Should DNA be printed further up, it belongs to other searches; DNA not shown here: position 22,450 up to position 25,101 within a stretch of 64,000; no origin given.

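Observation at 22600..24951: Unusual fusion: TrxR/YpdA-like flavin reductase joined to a NapH/MauN-type membrane polyferredoxin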

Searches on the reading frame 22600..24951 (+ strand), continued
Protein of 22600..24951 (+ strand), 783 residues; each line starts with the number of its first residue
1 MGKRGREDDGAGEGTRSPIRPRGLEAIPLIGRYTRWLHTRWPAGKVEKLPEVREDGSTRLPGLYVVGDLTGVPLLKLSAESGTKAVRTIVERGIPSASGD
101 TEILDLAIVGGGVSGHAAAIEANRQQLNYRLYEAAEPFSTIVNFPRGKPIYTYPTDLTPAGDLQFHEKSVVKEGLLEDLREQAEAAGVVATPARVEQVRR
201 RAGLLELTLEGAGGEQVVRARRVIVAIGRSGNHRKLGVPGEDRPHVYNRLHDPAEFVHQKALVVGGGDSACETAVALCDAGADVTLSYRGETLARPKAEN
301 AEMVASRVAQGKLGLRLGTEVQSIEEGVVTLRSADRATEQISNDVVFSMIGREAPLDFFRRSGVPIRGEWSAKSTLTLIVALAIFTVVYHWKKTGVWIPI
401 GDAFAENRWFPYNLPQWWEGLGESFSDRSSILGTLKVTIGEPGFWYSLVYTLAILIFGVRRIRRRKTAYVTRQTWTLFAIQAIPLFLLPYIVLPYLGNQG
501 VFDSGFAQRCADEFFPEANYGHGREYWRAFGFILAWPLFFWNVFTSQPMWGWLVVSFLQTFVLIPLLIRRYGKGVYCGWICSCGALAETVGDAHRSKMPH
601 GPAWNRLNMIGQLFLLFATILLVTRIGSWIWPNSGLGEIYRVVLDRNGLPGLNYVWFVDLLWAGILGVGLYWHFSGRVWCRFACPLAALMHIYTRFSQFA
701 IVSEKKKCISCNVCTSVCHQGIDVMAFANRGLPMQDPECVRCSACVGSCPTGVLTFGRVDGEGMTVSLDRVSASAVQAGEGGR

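Call 35: search_protein_families(library=pfam, proteins=[L002:10391-11188:+, L019:12422-13264:+, L044:7926-8630:+, L001:7173-7967:+], max_evalue=0.01)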
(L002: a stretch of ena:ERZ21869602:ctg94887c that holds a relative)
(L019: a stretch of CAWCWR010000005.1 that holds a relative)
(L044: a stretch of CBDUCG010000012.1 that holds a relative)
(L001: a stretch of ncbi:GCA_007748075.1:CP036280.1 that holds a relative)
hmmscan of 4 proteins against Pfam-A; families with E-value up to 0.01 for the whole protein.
L002:10391-11188:+ (266 aa): 1 family
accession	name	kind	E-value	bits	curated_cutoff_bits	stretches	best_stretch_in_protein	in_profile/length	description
PF20113.4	DUF6503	-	5.8e-05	23.1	22.9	1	75-183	93-199/255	Family of unknown function (DUF6503)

L019:12422-13264:+ (281 aa): 0 families

L044:7926-8630:+ (235 aa): 2 families
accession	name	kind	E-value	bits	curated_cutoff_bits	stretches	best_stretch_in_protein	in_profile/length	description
PF00535.33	Glycos_transf_2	-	1.3e-23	84.2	23.3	1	13-169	2-163/168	Glycosyl transferase family 2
PF13641.12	Glyco_tranf_2_3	-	1.2e-07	32.5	27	1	9-125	1-125/230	Glycosyltransferase like family 2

L001:7173-7967:+ (265 aa): 1 family
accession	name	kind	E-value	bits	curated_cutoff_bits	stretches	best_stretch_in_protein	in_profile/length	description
PF04784.19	DUF547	-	7.9e-26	90.9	27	1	83-191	2-122/125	Protein of unknown function, DUF547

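Call 41: find_homologous_proteins(query=L001:7173-7967:+, max_evalue=0.00001)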
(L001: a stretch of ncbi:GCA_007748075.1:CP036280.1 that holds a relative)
Query L001:7173-7967:+ (265 aa): 4733 proteins with E <= 0.00001 among 7236 candidates; the best 120 are listed.
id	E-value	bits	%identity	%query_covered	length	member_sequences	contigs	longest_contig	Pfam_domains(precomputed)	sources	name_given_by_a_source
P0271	9.8e-175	597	100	100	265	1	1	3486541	PF04784.20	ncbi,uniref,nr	ncbi:DUF547 domain-containing protein [Mucisphaera calidilacus]|uniref:DUF547 domain-containing prot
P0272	8.7e-114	397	66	100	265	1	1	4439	PF04784.20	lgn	-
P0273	1.2e-107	377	63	93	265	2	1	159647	PF04784.20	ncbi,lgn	ncbi:MAG: DUF547 domain-containing protein [Phycisphaeraceae bacterium]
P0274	4.3e-103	362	63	98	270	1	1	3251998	PF04784.20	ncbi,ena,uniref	ncbi:DUF547 domain-containing protein [Mucisphaera sp.]|uniref:DUF547 domain-containing protein n=1 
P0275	1.3e-80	289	56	85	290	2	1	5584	PF04784.20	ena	-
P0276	6.3e-78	280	57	87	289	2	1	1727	PF04784.20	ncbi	-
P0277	1.8e-77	278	49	99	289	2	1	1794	PF04784.20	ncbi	-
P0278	8.9e-77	276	56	88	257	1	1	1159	PF04784.20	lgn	-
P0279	2.5e-75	271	55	84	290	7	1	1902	PF04784.20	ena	-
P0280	3.3e-75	271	55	86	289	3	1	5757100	PF04784.20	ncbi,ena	-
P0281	1.1e-74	269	53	88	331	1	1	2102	PF04784.20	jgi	jgi:hypothetical protein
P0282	2.0e-74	268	50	98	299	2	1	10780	PF04784.20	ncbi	-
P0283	3.7e-74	268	53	88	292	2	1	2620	PF04784.20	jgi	jgi:hypothetical protein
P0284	4.1e-74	267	53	88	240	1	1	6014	PF04784.20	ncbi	-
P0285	1.4e-73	266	45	100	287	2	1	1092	PF04784.20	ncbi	-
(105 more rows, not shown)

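Call 44: find_encoding_contigs(protein=P0280, flank=6000, max_places=1)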
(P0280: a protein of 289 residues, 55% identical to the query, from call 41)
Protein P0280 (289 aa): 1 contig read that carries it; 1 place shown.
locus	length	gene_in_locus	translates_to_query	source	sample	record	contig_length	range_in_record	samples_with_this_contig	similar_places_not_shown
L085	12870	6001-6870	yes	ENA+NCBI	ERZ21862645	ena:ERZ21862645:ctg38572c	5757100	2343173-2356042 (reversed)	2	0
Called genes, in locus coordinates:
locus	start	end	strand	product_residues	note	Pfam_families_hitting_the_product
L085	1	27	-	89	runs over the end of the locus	-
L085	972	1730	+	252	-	-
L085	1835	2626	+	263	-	-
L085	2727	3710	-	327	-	-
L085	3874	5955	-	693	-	PF00270:DEAD (faint), PF04851:ResIII, PF17757:UvrB_inter, PF27431:UvrB_3rd, PF00271:Helicase_C, PF12344:UvrB, PF02151:UVR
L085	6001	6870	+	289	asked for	PF04784:DUF547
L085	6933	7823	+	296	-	PF01370:Epimerase, PF08338:DUF1731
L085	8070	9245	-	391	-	PF07690:MFS_1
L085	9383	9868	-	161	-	PF01668:SmpB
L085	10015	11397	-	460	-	PF10396:TrmE_N, PF12631:MnmE_helical, PF00350:Dynamin_N (faint), PF01926:MMR_HSR1, PF02421:FeoB_N (weak)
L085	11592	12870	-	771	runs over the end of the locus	PF14849:YidC_periplas, PF02096:60KD_IMP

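Call 45: find_encoding_contigs(protein=P0062, flank=6000, max_places=1)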
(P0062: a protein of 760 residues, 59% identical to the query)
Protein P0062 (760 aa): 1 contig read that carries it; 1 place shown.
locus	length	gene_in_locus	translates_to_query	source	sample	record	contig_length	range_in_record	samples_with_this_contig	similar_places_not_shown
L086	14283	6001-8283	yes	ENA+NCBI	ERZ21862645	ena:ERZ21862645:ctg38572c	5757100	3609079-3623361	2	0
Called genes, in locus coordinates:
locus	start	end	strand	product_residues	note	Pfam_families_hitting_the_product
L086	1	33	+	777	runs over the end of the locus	PF01315:Ald_Xan_dh_C, PF02738:MoCoBD_1, PF20256:MoCoBD_2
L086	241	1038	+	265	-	PF02625:XdhC_CoxI, PF13478:XdhC_C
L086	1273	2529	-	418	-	PF01979:Amidohydro_1, PF07969:Amidohydro_3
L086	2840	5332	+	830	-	PF00989:PAS, PF08448:PAS_4, PF13426:PAS_9, PF00990:GGDEF, PF00563:EAL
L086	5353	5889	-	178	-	-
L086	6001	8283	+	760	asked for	PF07992:Pyr_redox_2, PF13738:Pyr_redox_3, PF00070:Pyr_redox, PF12801:Fer4_5 (weak), PF12838:Fer4_7 (weak), PF13187:Fer4_9 (weak), PF13237:Fer4_10, PF14697:Fer4_21 (weak), +2 more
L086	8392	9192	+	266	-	-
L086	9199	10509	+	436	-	PF02812:ELFV_dehydrog_N, PF00208:ELFV_dehydrog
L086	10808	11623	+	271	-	PF09754:PAC2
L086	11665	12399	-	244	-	PF04555:XhoI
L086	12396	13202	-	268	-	PF01555:N6_N4_Mtase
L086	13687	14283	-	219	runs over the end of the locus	PF00702:Hydrolase, PF12710:HAD, PF13419:HAD_2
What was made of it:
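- In one genome DUF547 lies 1.26 Mb away from the gene (calls 44, 45).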

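Call 50: predict_structure(alignment_id=A2)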
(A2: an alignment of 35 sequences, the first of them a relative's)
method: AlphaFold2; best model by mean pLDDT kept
length: 265 residues; sequences in the alignment: 35
mean_pLDDT: 89.6   pTM: 0.83
mean pLDDT of the five models: 89.6, 88.8, 88.3, 87.6, 85.0
residues with pLDDT >= 90: 220; 70-90: 8; 50-70: 21; < 50: 16
segments of 3 or more residues with pLDDT < 50: 21-35
pLDDT, mean of each block of 10 residues (from residue 1): 59 56 46 58 98 96 97 97 94 98 97 92 96 97 96 94 92 96 97 94 98 95 97 98 98 95 90
secondary structure, 60 per line:
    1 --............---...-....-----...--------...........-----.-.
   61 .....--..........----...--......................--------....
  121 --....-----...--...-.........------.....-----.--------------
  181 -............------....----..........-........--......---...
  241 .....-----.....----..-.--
elements in order: H3-14 H22-25 H42-51 H60-65 H68-77 H87-108 H123-126 E132-134 E137-139 H141-149 H156-160 H182-193 E200-203 E208-212 H213-217 H219-226 H229-234 H238-245 E251-255

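Call 54: fold_search(model_id=the predicted structure, library=pdb)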
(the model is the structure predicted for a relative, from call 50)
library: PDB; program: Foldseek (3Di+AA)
matches with E <= 10: 8; with E <= 0.001: 0
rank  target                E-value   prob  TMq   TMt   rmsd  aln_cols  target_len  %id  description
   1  5dbo_B                2.9e+00  0.04  0.21  0.19  14.9       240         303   13  Crystal structure of the tetrameric eIF2B-beta2-delta2 complex from C. thermophilum (released 2015-10-07)
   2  5m96_A                4.5e+00  0.02  0.16  0.18  19.7       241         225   11  Synthesis and biological evaluation of new triazolo and imidazolopyridine RORgt inverse agonists (released 2016-12-14)
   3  5qub                  6.3e+00  0.03  0.10  0.11   9.9        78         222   15  HumRadA1.2 soaked with napht-2,3-diol for 30 seconds at 20 mM (released 2021-03-03)
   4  3u4t_B                6.3e+00  0.01  0.13  0.14  14.8       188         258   14  Crystal Structure of the C-terminal part of the TPR repeat-containing protein Q11TI6_CYTH3 from Cytophaga hutchinsonii (released 2011-10-19)
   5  9ctf                  8.2e+00  0.01  0.11  0.03  23.5       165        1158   12  SapNP Reconstituted Human ABCB1 bound to Taxol in presence of ATP (released 2025-01-22)
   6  6mvu_A                8.7e+00  0.02  0.10  0.04  14.7        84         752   19  Structure of a bacterial ALDH16 active site mutant C295A complexed with p-nitrophenylacetate (released 2018-12-26)
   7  9a75_B                8.7e+00  0.01  0.10  0.07  18.9       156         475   14  Integrative model of EFTS-ASPA by crosslinking MS and deep learning (released 2024-09-18)
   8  5juf                  9.1e+00  0.01  0.15  0.14  14.4       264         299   11  Crystal structure of the apo form of ComR from S. thermophilus. (released 2016-10-26)
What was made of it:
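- Tried and rejected: Foldseek against the PDB found nothing (best E = 2.9, call 54).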

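Call 64: list_cluster_members(proteins=[P0002, P0003, P0161, P0168, P0199, P0251, P0129, P0132])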
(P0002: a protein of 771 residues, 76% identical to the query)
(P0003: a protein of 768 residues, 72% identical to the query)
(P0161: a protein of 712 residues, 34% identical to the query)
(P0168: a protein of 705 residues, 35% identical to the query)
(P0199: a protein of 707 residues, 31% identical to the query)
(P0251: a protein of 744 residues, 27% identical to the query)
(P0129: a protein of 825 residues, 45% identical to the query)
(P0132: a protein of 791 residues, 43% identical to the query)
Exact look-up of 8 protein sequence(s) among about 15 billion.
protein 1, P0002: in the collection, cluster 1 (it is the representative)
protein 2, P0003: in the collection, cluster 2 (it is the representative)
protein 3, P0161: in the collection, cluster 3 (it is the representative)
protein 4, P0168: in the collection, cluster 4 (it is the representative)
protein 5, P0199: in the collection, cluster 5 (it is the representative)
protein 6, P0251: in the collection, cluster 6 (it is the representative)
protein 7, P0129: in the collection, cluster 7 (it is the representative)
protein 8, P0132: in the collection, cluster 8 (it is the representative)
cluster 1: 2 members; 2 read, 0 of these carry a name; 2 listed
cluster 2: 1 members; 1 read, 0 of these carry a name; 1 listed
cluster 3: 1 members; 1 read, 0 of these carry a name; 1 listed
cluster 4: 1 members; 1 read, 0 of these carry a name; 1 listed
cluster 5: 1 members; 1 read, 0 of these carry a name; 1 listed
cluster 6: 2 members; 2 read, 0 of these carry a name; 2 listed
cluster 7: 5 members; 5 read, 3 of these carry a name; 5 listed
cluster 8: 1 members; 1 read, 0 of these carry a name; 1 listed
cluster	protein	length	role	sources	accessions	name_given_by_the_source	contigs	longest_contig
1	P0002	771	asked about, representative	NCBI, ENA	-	-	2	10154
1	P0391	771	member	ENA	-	-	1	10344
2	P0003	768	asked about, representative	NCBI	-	-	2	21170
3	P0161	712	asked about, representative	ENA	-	-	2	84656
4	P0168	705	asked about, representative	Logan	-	-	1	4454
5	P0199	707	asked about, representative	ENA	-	-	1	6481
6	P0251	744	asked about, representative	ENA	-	-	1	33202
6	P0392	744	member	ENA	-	-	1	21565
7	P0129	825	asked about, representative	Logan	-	-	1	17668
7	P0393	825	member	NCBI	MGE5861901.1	MAG: NAD(P)-binding domain-containing protein [Ignavibacteria bacterium]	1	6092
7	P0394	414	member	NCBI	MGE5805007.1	MAG: NAD(P)/FAD-dependent oxidoreductase, partial [Ignavibacteria bacterium]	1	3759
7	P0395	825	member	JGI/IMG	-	thioredoxin reductase/ferredoxin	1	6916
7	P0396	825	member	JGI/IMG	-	-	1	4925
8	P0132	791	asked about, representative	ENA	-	-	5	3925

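Call 72: search_protein_families(library=ncbifam, proteins=[L044:7926-8630:+, L032:4536-5285:+, L043:5346-6047:+, L049:12982-13683:+, L057:6284-8062:+, L017:12746-14275:+, L025:12937-15033:+, L008:5119-6645:+, L068:7202-8701:+, L035:8988-9974:+], max_evalue=1e-8)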
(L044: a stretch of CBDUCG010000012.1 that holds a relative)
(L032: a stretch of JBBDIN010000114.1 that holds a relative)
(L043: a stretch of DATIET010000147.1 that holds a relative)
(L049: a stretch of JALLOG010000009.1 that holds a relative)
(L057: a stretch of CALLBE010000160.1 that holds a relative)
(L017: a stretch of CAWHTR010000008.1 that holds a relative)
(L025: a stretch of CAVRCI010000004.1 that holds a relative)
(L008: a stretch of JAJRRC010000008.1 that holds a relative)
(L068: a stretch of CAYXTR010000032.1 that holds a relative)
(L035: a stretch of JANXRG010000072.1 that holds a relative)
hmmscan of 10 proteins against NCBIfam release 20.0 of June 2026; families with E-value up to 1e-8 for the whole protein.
L044:7926-8630:+ (235 aa): 6 families
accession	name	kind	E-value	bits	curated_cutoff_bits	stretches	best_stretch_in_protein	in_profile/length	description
TIGR04182.1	glyco_TIGR04182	equivalog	2e-38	132.5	325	1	10-234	1-217/293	S-layer glycoprotein N-glycosyltransferase AglJ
NF041391.1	DPhHxTase_Halo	equivalog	2.2e-23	82.4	375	1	17-218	3-197/213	dolichyl-phosphate hexose transferase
NF058614.1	PPMAGASynPpgS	equivalog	3.5e-16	59.3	370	1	10-131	1-121/226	polyprenyl-phospho-N-acetylgalactosaminyl synthase PpgS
NF010496.0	PRK13915.1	equivalog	2.2e-15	56.5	262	1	10-120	32-152/307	glucosyl-3-phosphoglycerate synthase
TIGR04283.1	glyco_like_mftF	equivalog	1.7e-11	44.1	182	1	13-153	3-137/221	TIGR04283 family arsenosugar biosynthesis glycosyltransferase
NF038302.1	EPS_HpsE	equivalog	5.3e-11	42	300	1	10-99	2-99/307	hormogonium polysaccharide biosynthesis glycosyltransferase HpsE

L032:4536-5285:+ (250 aa): 5 families
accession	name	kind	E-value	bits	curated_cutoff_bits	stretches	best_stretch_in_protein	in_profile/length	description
TIGR04182.1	glyco_TIGR04182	equivalog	4.1e-37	128.1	325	1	24-249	2-217/293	S-layer glycoprotein N-glycosyltransferase AglJ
NF041391.1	DPhHxTase_Halo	equivalog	5.8e-19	67.9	375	1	30-237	3-200/213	dolichyl-phosphate hexose transferase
NF010496.0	PRK13915.1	equivalog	1.2e-18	67.3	262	1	20-136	29-153/307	glucosyl-3-phosphoglycerate synthase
NF058614.1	PPMAGASynPpgS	equivalog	1.5e-18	67.1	370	1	25-218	3-195/226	polyprenyl-phospho-N-acetylgalactosaminyl synthase PpgS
TIGR04283.1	glyco_like_mftF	equivalog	1.1e-09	38.2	182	1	26-127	3-97/221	TIGR04283 family arsenosugar biosynthesis glycosyltransferase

L043:5346-6047:+ (234 aa): 6 families
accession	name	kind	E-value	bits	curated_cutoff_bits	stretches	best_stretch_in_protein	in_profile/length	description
TIGR04182.1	glyco_TIGR04182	equivalog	8.2e-33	114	325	1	6-230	2-216/293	S-layer glycoprotein N-glycosyltransferase AglJ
NF041391.1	DPhHxTase_Halo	equivalog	2.1e-18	66.1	375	1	12-218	3-200/213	dolichyl-phosphate hexose transferase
NF010496.0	PRK13915.1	equivalog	1e-16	60.9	262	1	5-110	32-144/307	glucosyl-3-phosphoglycerate synthase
NF058614.1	PPMAGASynPpgS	equivalog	6e-16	58.6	370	1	7-132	3-125/226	polyprenyl-phospho-N-acetylgalactosaminyl synthase PpgS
NF041865.1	EpsU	equivalog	8.2e-10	38.2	700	1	8-94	43-133/394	exopolysaccharide biosynthesis GT2 family glycosyltransferase EpsU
TIGR04283.1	glyco_like_mftF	equivalog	1e-09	38.3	182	1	8-75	3-71/221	TIGR04283 family arsenosugar biosynthesis glycosyltransferase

L049:12982-13683:+ (234 aa): 5 families
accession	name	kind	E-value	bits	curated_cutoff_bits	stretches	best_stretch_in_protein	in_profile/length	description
TIGR04182.1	glyco_TIGR04182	equivalog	3.9e-36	124.9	325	1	8-233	2-217/293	S-layer glycoprotein N-glycosyltransferase AglJ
NF041391.1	DPhHxTase_Halo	equivalog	8.3e-20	70.7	375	1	14-220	3-199/213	dolichyl-phosphate hexose transferase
NF058614.1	PPMAGASynPpgS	equivalog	2.6e-18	66.3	370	1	9-128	3-119/226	polyprenyl-phospho-N-acetylgalactosaminyl synthase PpgS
NF010496.0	PRK13915.1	equivalog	4.7e-16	58.7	262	1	3-116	28-149/307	glucosyl-3-phosphoglycerate synthase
TIGR04283.1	glyco_like_mftF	equivalog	2.3e-09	37.2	182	1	10-111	3-97/221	TIGR04283 family arsenosugar biosynthesis glycosyltransferase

L057:6284-8062:+ (593 aa): 1 family
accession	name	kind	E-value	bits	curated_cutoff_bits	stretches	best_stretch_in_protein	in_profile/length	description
TIGR04283.1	glyco_like_mftF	equivalog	2.8e-25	89.2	182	1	442-591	2-147/221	TIGR04283 family arsenosugar biosynthesis glycosyltransferase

L017:12746-14275:+ (510 aa): 0 families

L025:12937-15033:+ (699 aa): 3 families
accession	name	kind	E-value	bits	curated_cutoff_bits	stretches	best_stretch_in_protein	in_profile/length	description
TIGR04182.1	glyco_TIGR04182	equivalog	1.1e-30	107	325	1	40-275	1-230/293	S-layer glycoprotein N-glycosyltransferase AglJ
NF041391.1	DPhHxTase_Halo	equivalog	1.4e-14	53.6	375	1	47-251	3-204/213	dolichyl-phosphate hexose transferase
NF058614.1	PPMAGASynPpgS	equivalog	6e-12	45.5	370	1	41-227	2-194/226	polyprenyl-phospho-N-acetylgalactosaminyl synthase PpgS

L008:5119-6645:+ (509 aa): 7 families
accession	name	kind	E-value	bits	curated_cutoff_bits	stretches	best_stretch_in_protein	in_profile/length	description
TIGR04182.1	glyco_TIGR04182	equivalog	2.9e-15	56.4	325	1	30-234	3-189/293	S-layer glycoprotein N-glycosyltransferase AglJ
NF041391.1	DPhHxTase_Halo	equivalog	2.1e-13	49.7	375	1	35-233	3-182/213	dolichyl-phosphate hexose transferase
TIGR01983.1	UbiG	equivalog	3.5e-13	49.4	102.95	1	301-403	45-153/228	bifunctional 2-polyprenyl-6-hydroxyphenol methylase/3-demethylubiquinol 3-O-methyltransferase UbiG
TIGR02021.1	BchM-ChlM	equivalog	1.1e-12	47.8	158.9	1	293-457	42-206/218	magnesium protoporphyrin IX methyltransferase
NF058614.1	PPMAGASynPpgS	equivalog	1.4e-10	41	370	1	32-238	5-200/226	polyprenyl-phospho-N-acetylgalactosaminyl synthase PpgS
NF043040.1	corrin_prot_MT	hypoth_equivalog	1.2e-09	37.9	180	1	305-402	41-148/216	corrinoid protein-associated methyltransferase CpaM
TIGR02072.1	BioC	equivalog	2.6e-09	37.2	184.95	1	297-450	25-171/244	malonyl-ACP O-methyltransferase BioC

L068:7202-8701:+ (500 aa): 0 families

L035:8988-9974:+ (329 aa): 2 families
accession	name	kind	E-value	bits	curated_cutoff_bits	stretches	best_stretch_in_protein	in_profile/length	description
TIGR04182.1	glyco_TIGR04182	equivalog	5.9e-13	48.8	325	1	70-276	4-199/293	S-layer glycoprotein N-glycosyltransferase AglJ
NF041391.1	DPhHxTase_Halo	equivalog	5.6e-10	38.6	375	1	75-278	4-192/213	dolichyl-phosphate hexose transferase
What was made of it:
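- Tried and rejected: The recurrent GT2 is AglJ/Dpm1-like, not the arsenosugar GT TIGR04283 (call 72).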
